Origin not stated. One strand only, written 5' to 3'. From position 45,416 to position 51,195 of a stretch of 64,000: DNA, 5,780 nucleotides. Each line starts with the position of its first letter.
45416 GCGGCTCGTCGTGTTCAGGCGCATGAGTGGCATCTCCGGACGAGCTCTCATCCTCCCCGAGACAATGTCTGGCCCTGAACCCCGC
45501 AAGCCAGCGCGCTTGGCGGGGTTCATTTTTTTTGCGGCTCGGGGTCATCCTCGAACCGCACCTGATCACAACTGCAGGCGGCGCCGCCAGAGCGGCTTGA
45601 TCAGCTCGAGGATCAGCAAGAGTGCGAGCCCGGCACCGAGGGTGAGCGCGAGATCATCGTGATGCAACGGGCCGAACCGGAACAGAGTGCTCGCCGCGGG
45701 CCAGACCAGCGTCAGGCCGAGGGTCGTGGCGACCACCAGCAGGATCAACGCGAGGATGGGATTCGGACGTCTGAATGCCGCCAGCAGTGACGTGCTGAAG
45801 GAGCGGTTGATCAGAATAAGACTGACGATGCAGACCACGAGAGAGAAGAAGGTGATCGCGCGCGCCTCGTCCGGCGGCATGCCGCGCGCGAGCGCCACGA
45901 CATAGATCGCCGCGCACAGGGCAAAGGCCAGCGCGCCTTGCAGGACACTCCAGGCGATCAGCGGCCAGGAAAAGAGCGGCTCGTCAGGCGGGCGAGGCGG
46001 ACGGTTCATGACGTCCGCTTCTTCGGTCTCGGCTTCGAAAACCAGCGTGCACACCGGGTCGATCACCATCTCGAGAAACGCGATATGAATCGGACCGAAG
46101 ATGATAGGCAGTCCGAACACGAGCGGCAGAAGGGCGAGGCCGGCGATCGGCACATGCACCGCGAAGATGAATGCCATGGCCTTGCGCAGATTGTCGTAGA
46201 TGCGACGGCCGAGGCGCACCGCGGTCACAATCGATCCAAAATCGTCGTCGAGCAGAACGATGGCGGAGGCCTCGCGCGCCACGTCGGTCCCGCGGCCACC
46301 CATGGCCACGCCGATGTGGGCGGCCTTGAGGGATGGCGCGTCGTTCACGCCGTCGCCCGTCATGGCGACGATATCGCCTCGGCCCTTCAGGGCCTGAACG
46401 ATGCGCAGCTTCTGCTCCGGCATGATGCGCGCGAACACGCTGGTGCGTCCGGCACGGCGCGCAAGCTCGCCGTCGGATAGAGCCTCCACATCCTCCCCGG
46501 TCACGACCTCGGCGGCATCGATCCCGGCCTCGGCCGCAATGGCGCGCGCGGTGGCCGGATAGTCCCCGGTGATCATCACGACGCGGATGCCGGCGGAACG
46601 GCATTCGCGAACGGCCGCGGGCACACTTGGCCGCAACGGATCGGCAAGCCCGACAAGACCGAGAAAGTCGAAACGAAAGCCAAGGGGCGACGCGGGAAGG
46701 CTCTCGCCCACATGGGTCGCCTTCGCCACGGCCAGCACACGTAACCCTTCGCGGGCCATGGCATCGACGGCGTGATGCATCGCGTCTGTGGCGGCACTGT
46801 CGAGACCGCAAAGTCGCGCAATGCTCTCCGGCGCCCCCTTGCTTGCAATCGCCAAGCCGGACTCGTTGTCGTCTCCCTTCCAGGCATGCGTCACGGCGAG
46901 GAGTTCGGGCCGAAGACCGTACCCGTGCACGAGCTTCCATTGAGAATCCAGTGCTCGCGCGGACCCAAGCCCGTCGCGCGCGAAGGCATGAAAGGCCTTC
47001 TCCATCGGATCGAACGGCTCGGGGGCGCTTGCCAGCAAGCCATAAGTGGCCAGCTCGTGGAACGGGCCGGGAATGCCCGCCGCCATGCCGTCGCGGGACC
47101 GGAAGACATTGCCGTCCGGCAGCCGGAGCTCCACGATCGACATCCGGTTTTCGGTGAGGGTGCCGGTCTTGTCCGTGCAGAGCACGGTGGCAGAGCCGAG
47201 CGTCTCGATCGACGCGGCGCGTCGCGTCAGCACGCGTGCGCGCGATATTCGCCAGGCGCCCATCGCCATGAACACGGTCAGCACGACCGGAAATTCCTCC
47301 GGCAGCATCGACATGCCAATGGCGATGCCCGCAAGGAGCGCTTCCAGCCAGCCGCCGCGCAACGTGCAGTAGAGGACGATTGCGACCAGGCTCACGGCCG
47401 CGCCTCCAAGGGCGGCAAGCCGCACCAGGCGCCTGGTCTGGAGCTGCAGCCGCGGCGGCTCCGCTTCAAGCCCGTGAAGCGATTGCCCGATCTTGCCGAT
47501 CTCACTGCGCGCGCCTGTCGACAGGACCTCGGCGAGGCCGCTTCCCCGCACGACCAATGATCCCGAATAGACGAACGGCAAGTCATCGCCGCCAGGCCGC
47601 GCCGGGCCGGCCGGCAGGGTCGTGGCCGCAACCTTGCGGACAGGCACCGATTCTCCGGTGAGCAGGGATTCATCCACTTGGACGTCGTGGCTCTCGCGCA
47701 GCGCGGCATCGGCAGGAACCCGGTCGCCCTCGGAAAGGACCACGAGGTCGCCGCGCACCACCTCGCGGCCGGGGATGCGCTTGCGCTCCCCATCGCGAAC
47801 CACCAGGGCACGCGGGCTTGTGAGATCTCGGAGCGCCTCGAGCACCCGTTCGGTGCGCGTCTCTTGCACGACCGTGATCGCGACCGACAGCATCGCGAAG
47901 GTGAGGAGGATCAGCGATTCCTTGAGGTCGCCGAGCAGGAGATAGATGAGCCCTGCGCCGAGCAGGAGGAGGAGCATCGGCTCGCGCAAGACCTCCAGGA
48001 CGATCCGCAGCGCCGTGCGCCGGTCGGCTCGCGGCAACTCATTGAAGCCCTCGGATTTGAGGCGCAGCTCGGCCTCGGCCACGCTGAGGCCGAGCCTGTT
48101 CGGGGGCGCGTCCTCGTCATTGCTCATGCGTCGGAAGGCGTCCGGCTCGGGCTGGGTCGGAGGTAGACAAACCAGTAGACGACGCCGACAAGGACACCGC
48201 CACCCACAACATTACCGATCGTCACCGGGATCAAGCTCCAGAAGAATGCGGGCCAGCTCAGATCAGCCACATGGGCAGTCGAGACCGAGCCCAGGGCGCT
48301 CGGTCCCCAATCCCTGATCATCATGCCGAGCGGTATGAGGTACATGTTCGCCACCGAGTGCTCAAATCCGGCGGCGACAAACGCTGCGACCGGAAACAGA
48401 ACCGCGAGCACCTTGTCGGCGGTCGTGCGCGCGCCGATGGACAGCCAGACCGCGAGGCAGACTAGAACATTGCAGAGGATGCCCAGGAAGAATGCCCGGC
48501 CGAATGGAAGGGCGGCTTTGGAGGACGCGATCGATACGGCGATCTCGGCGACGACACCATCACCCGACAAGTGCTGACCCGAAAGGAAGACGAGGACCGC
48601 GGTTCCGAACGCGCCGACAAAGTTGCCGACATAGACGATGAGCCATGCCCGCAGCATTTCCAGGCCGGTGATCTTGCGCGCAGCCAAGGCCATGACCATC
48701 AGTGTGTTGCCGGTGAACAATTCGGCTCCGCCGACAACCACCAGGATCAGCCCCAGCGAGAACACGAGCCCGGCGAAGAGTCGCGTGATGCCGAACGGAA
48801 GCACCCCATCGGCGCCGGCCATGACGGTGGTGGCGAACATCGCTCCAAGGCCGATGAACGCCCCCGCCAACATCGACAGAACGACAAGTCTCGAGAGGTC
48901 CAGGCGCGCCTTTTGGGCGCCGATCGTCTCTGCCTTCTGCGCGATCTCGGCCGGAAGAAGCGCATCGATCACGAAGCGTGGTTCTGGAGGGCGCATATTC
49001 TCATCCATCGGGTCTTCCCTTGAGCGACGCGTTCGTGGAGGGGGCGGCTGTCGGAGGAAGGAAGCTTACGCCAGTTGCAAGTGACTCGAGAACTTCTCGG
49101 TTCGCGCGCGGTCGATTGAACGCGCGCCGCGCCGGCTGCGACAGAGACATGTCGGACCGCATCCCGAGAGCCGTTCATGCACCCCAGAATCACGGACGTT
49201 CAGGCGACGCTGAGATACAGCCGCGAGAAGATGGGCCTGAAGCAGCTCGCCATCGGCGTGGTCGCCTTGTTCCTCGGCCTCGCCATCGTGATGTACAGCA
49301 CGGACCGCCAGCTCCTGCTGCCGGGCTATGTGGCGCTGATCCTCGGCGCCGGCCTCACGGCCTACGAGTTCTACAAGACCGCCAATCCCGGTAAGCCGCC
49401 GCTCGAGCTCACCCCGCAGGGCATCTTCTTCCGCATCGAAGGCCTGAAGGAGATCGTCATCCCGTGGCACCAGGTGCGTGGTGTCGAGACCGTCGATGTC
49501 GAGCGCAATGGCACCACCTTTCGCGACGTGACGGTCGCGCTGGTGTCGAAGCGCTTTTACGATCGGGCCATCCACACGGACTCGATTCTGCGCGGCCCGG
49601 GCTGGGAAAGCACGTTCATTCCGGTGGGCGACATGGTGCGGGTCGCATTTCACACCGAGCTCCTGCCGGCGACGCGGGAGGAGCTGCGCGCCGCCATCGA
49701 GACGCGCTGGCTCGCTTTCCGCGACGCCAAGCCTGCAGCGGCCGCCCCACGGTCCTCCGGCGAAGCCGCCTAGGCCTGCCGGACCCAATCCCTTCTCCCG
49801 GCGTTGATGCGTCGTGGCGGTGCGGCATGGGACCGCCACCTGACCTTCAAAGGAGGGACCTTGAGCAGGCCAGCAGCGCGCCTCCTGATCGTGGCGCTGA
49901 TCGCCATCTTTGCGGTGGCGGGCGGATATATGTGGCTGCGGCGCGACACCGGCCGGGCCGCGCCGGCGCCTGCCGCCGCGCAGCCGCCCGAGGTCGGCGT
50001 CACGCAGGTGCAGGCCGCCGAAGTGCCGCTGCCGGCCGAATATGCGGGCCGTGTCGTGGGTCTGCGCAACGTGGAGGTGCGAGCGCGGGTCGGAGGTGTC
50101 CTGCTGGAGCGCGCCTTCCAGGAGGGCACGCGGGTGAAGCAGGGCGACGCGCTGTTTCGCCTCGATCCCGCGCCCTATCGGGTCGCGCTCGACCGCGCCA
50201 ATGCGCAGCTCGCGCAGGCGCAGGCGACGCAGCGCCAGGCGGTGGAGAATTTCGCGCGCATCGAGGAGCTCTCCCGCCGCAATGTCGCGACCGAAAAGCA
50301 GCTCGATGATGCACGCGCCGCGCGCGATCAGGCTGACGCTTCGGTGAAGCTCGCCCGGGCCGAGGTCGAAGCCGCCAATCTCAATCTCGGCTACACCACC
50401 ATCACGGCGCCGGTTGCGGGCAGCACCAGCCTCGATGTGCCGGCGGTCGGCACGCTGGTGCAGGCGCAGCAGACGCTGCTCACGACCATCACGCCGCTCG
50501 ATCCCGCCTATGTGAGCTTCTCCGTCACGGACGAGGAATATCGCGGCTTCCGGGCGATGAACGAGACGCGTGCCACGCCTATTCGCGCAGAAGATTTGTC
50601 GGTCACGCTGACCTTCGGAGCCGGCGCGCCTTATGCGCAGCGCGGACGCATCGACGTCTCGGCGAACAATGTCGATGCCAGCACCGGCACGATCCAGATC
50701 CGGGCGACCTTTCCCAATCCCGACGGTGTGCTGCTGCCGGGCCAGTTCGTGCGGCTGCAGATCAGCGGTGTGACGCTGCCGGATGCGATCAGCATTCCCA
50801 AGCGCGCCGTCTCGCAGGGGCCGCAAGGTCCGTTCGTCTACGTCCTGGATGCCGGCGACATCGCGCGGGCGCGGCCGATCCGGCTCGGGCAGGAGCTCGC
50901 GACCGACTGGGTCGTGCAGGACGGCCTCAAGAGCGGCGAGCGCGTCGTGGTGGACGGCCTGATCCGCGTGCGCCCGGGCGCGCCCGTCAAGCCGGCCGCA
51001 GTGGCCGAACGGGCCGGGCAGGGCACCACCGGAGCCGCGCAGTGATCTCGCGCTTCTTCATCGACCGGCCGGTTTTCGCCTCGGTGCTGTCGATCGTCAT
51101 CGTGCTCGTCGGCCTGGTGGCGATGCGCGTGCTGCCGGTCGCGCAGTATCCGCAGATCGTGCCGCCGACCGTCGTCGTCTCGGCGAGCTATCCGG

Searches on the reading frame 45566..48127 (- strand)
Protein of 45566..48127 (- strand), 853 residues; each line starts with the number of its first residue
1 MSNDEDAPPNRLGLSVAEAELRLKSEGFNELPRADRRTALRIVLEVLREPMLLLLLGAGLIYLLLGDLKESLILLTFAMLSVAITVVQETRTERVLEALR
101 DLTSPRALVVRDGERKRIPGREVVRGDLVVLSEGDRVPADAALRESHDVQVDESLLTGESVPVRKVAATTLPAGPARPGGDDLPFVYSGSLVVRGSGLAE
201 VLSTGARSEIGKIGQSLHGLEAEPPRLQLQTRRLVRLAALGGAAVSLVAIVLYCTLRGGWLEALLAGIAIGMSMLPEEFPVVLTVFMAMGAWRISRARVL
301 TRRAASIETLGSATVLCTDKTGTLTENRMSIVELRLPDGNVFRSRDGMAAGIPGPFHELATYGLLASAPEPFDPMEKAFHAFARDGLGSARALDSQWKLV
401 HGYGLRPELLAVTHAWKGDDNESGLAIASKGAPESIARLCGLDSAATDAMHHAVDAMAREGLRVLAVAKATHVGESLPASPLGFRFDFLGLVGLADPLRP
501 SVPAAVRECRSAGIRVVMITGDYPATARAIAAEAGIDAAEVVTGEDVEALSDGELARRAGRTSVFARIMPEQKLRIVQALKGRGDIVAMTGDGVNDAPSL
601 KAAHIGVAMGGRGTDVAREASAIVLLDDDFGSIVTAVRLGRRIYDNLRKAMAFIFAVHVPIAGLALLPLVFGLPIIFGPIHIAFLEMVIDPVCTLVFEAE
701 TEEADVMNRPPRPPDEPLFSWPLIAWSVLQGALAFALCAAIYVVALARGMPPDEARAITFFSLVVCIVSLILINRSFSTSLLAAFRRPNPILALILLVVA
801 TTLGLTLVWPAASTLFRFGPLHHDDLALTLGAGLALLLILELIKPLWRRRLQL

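Call 7: search_protein_families(library=pfam, proteins=[window:45566-48127:-])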
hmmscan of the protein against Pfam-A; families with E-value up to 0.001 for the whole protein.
window:45566-48127:- (853 aa): 5 families
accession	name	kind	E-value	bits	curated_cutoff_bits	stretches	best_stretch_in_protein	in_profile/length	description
PF00122.25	E1-E2_ATPase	-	7.1e-39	133.6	28.1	1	102-296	2-180/181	E1-E2 ATPase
PF00689.26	Cation_ATPase_C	-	1.7e-31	109.8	27.3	1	674-844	1-173/175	Cation transporting ATPase, C-terminus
PF00702.32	Hydrolase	-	4.3e-20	73.4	26.4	1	317-604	5-191/191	haloacid dehalogenase-like hydrolase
PF00690.31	Cation_ATPase_N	-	2.4e-09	37.2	20.4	1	13-61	20-68/69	Cation transporter/ATPase, N-terminus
PF12710.13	HAD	-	1.2e-06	29.5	27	1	498-601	86-189/189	haloacid dehalogenase-like hydrolase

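Call 18: find_encoding_contigs(protein=window:45566-48127:-, flank=3000, max_places=5)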
Protein window:45566-48127:- (853 aa): no gene with exactly this product is on record in the collection.

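Call 31: find_homologous_proteins(query=window:45566-48127:-, max_evalue=1e-100)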
Query window:45566-48127:- (853 aa): 7998 proteins with E <= 1e-100 among 8000 candidates; the best 120 are listed.
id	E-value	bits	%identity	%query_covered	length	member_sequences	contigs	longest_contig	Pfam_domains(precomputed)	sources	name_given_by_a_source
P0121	0.0e+0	1841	100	100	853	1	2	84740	PF00702.33,PF13246.13,PF00689.27,PF00690.32,PF00122.26,PF12710.14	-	-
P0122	0.0e+0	1416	78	99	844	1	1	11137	PF00702.33,PF13246.13,PF00689.27,PF00690.32,PF00122.26,PF12710.14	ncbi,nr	ncbi:MAG: cation-translocating P-type ATPase [Rhizobiales bacterium]|nr:cation-translocating P-type 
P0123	0.0e+0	1414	77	100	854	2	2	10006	PF00702.33,PF13246.13,PF00689.27,PF00690.32,PF00122.26,PF12710.14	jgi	jgi:P-type Ca2+ transporter type 2C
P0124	0.0e+0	1413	77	99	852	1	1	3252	PF00702.33,PF13246.13,PF00689.27,PF00690.32,PF00122.26,PF12710.14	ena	-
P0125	0.0e+0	1403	77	99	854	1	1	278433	PF00702.33,PF13246.13,PF00689.27,PF08282.19,PF00690.32,PF00122.26,PF12710.14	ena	-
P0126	0.0e+0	1402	77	100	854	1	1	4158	PF00702.33,PF13246.13,PF00689.27,PF00690.32,PF00122.26,PF12710.14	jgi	jgi:Ca2+-transporting ATPase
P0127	0.0e+0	1400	77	100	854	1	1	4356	PF00702.33,PF13246.13,PF00689.27,PF00690.32,PF00122.26,PF12710.14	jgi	jgi:Ca2+-transporting ATPase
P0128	0.0e+0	1400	77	99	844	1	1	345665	PF00702.33,PF13246.13,PF00689.27,PF08282.19,PF00690.32,PF00122.26,PF12710.14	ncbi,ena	-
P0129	0.0e+0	1397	77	100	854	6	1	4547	PF00702.33,PF13246.13,PF00689.27,PF00690.32,PF00122.26,PF12710.14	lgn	-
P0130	0.0e+0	1396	76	100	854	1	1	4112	PF00702.33,PF13246.13,PF00689.27,PF00690.32,PF00122.26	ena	-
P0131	0.0e+0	1396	76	100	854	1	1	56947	PF00702.33,PF13246.13,PF00689.27,PF00690.32,PF00122.26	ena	-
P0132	0.0e+0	1394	76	100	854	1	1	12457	PF00702.33,PF13246.13,PF00689.27,PF00690.32,PF00122.26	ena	-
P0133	0.0e+0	1394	76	100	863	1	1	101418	PF00702.33,PF13246.13,PF00689.27,PF00690.32,PF00122.26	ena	-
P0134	0.0e+0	1394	76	100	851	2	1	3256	PF00702.33,PF13246.13,PF00689.27,PF00690.32,PF00122.26,PF12710.14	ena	-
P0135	0.0e+0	1394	77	99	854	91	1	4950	PF00702.33,PF00689.27,PF00690.32,PF00122.26,PF12710.14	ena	-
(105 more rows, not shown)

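Call 32: find_encoding_contigs(protein=P0122, flank=2500, max_places=3)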
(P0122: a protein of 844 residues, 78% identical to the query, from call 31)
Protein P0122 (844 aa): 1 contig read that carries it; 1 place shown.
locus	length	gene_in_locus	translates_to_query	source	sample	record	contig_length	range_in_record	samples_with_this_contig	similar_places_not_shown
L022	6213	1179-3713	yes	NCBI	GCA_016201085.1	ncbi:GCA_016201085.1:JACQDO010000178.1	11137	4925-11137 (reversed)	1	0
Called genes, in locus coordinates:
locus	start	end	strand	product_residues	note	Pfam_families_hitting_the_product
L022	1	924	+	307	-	PF00120:Gln-synt_C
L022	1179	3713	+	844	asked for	PF00690:Cation_ATPase_N, PF00122:E1-E2_ATPase, PF00702:Hydrolase, PF13246:Cation_ATPase (weak), PF12710:HAD (weak), PF00689:Cation_ATPase_C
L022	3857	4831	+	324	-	PF03401:TctC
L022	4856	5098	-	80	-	-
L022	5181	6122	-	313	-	PF01073:3Beta_HSD, PF01370:Epimerase, PF04321:RmlD_sub_bind, PF05368:NmrA, PF13460:NAD_binding_10, PF16363:GDP_Man_Dehyd, PF07993:NAD_binding_4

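Call 33: find_encoding_contigs(protein=P0125, flank=2500, max_places=3)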
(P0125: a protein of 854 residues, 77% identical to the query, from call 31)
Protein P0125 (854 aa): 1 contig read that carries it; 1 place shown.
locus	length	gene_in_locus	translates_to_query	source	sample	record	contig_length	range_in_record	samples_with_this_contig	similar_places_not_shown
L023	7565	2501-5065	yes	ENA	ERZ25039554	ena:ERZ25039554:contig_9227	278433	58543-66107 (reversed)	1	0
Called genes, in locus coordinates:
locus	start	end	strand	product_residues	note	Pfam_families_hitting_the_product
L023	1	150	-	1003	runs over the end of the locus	PF08238:Sel1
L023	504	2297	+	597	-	PF02771:Acyl-CoA_dh_N, PF02770:Acyl-CoA_dh_M, PF00441:Acyl-CoA_dh_1, PF22924:ACOX_C_alpha1 (weak), PF12806:Acyl-CoA_dh_C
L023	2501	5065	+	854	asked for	PF00690:Cation_ATPase_N, PF12710:HAD (faint), PF00122:E1-E2_ATPase, PF00702:Hydrolase, PF13246:Cation_ATPase (weak), PF08282:Hydrolase_3 (faint), PF00689:Cation_ATPase_C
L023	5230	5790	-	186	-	PF07310:PAS_5, PF08448:PAS_4 (weak)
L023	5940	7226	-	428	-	PF07690:MFS_1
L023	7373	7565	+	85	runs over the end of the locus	PF04023:FeoA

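Call 34: find_encoding_contigs(protein=P0128, flank=2500, max_places=3)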
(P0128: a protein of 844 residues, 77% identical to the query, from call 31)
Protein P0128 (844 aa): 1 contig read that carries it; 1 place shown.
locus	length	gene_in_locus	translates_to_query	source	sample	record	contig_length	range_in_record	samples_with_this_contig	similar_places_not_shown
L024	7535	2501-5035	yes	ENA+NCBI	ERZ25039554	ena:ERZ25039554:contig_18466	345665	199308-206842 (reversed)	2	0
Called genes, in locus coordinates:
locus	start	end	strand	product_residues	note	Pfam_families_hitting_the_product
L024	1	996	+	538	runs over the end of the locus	PF02776:TPP_enzyme_N, PF00205:TPP_enzyme_M, PF02775:TPP_enzyme_C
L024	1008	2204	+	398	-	PF01612:DNA_pol_A_exo1, PF00570:HRDC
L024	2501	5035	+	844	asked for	PF00690:Cation_ATPase_N, PF00122:E1-E2_ATPase, PF00702:Hydrolase, PF13246:Cation_ATPase (faint), PF08282:Hydrolase_3 (faint), PF12710:HAD (weak), PF00689:Cation_ATPase_C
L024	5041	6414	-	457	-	PF02541:Ppx-GppA, PF21697:Ppx_C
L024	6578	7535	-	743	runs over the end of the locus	PF13089:PP_kinase_N, PF02503:PP_kinase, PF17941:PP_kinase_C_1, PF13091:PLDc_2 (faint), PF13090:PP_kinase_C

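Call 56: search_protein_families(library=ncbifam, proteins=[window:45566-48127:-], max_evalue=0.00001)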
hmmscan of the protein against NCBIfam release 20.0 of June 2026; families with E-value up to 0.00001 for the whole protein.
window:45566-48127:- (853 aa): 21 families
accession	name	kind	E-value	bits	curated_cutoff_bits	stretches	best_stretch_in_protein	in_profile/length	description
TIGR01522.1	ATPase-IIA2_Ca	equivalog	1.1e-127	427.1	798.3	2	444-844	458-847/854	calcium-transporting P-type ATPase, PMR1-type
TIGR01523.1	ATPase-IID_K-Na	equivalog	8.9e-111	371.1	645.05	3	373-746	459-858/997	potassium/sodium efflux P-type ATPase, fungal-type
TIGR01116.1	ATPase-IIA1_Ca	equivalog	1.7e-110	370.4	703.4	2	441-845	421-796/799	calcium-translocating P-type ATPase, SERCA-type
TIGR01647.1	ATPase-IIIA_H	equivalog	2.3e-101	340.2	615.5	1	13-690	1-638/755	plasma-membrane proton-efflux P-type ATPase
TIGR01106.1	ATPase-IIC_X-K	subfamily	1e-99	334.8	946.1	3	539-747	636-848/997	Na,H/K antiporter P-type ATPase subunit alpha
TIGR01517.1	ATPase-IIB_Ca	equivalog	1.3e-94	318.1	507.05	2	445-774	495-809/882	calcium-translocating P-type ATPase, PMCA-type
TIGR01524.1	ATPase-IIIB_Mg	equivalog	6.3e-94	315.5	610.75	2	11-332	31-355/867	magnesium-translocating P-type ATPase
TIGR01494.1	ATPase_P-type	subfamily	3.1e-82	276.5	62.3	4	560-678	361-473/478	HAD-IC family P-type ATPase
NF011702.0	PRK15122.1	subfamily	3.9e-76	256.7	975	2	11-329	47-389/907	magnesium-translocating P-type ATPase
TIGR01525.1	ATPase-IB_hvy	subfamily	1e-68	232.6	346.25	3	53-338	3-273/560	heavy metal translocating P-type ATPase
TIGR01657.1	P-ATPase-V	hypoth_equivalog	1.4e-57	195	618.25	3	71-335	196-470/1055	ATP13A2 family polyamine export P-type ATPase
TIGR01512.1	ATPase-IB2_Cd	subfamily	2e-52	178.6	313.5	3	554-667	358-466/494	cadmium family heavy metal-translocating P-type ATPase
TIGR01511.1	ATPase-IB1_Cu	subfamily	1.1e-50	173.1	397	3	554-678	401-523/542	copper-translocating P-type ATPase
NF007952.0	PRK10671.1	equivalog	3.2e-43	148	1316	3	553-671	685-805/838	copper-exporting P-type ATPase CopA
NF008262.1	PRK11033.1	equivalog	5.3e-41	140.9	1005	3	62-335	189-447/731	zinc/cadmium/mercury/lead-transporting ATPase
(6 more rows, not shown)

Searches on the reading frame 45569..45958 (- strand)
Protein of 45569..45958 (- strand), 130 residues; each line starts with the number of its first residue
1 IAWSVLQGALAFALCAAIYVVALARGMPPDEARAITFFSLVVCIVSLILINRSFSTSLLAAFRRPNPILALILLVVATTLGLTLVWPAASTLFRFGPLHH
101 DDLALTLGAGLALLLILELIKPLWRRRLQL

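Call 64: find_homologous_proteins(query=window:45569-45958:-, max_evalue=1e-20)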
Query window:45569-45958:- (130 aa): 255 proteins with E <= 1e-20 among 663 candidates; the best 120 are listed.
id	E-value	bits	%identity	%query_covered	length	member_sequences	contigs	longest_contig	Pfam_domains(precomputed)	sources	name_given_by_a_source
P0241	2.8e-48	181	71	98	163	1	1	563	PF00689.27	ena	-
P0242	5.3e-48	180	72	95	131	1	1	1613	PF00689.27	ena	-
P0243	6.1e-48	180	69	99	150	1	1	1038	PF00689.27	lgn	-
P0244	6.9e-48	180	69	99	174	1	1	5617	PF00689.27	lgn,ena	-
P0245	1.9e-47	178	67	99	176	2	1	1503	PF00689.27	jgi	jgi:P-type Ca2+ transporter type 2C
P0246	2.4e-47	178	70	98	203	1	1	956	PF00689.27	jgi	jgi:Ca2+-transporting ATPase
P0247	2.6e-47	178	66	100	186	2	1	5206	PF00689.27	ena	-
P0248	2.7e-47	178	69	98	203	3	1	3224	PF00689.27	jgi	jgi:P-type Ca2+ transporter type 2C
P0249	2.8e-47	178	68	100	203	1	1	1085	PF00689.27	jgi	jgi:Ca2+-transporting ATPase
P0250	6.9e-47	176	68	100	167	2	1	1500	PF00689.27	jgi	jgi:Ca2+-transporting ATPase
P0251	7.0e-47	176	70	96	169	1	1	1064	PF00689.27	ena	-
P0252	1.4e-46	175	67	99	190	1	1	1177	PF00689.27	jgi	jgi:Ca2+-transporting ATPase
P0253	1.5e-46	175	68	100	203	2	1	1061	PF00689.27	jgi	jgi:Ca2+-transporting ATPase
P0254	1.9e-46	175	68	99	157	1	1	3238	PF00689.27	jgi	jgi:Ca2+-transporting ATPase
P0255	2.5e-46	175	70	99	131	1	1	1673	PF00689.27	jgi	jgi:Ca2+-transporting ATPase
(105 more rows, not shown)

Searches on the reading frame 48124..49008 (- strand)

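Call 7: search_protein_families(library=pfam, proteins=[window:48124-49008:-])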
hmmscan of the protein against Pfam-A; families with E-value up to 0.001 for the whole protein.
window:48124-49008:- (294 aa): 1 family
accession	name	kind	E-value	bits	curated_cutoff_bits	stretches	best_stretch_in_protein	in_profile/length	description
PF01226.23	Form_Nir_trans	-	1e-78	264.5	34.6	1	21-280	1-240/240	Formate/nitrite transporter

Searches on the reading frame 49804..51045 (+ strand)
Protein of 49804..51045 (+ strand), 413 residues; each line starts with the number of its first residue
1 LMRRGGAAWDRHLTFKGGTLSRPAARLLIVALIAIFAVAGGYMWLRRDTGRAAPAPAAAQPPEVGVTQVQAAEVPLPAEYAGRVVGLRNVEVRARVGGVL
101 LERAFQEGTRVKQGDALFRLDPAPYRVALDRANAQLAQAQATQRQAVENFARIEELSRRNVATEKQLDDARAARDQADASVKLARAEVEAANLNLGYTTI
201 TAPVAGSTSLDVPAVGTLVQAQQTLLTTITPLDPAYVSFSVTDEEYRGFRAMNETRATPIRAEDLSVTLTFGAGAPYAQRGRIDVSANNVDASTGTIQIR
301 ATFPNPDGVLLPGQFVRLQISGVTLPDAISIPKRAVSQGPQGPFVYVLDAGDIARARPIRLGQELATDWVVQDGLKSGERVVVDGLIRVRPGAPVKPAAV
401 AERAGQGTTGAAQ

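Call 54: search_protein_families(library=pfam, proteins=[window:49804-51045:+], max_evalue=0.00001)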
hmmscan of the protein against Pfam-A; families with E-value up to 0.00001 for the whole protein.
window:49804-51045:+ (413 aa): 2 families
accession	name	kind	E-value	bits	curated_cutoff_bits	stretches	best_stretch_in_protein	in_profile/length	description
PF16576.10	HlyD_D23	-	1.3e-11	44.6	30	1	91-316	21-214/214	Barrel-sandwich domain of CusB or HlyD membrane-fusion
PF13437.12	HlyD_3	-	1.6e-09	38.9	22.2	0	199-313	1-106/106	HlyD family secretion protein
